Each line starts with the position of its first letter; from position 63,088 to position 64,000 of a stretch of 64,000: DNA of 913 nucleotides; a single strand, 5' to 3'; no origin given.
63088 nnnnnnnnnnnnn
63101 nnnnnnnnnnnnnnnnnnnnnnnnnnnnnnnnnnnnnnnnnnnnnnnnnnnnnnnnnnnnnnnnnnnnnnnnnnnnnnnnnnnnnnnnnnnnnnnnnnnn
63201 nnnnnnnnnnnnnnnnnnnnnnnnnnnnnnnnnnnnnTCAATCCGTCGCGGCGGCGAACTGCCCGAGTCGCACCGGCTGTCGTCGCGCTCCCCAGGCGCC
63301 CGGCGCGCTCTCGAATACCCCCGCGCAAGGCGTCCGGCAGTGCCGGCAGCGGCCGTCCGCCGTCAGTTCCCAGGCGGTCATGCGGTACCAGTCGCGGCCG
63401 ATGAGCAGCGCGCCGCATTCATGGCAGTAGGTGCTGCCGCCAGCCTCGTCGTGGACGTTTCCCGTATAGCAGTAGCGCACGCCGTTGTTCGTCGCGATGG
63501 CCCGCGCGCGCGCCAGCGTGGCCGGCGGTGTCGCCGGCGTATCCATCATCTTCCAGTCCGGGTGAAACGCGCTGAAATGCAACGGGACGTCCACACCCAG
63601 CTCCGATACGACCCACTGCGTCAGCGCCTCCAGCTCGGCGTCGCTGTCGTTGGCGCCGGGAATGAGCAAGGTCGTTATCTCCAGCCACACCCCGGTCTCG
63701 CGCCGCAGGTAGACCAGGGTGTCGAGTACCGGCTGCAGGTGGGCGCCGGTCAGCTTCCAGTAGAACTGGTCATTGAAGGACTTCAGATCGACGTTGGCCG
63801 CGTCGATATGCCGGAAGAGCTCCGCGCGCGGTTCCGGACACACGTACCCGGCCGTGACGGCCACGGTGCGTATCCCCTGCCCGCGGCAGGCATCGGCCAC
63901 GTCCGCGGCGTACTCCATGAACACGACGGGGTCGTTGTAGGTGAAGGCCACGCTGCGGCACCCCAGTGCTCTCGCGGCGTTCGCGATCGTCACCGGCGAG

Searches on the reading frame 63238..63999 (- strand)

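Call 71: search_protein_families(library=pfam, proteins=[window:63238-63999:-], max_evalue=0.00001)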
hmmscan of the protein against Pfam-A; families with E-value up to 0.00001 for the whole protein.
window:63238-63999:- (253 aa): 1 family
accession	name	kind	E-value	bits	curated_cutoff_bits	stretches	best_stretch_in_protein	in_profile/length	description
PF04055.27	Radical_SAM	-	3e-09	37.7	29.5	1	5-122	33-160/166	Radical SAM superfamily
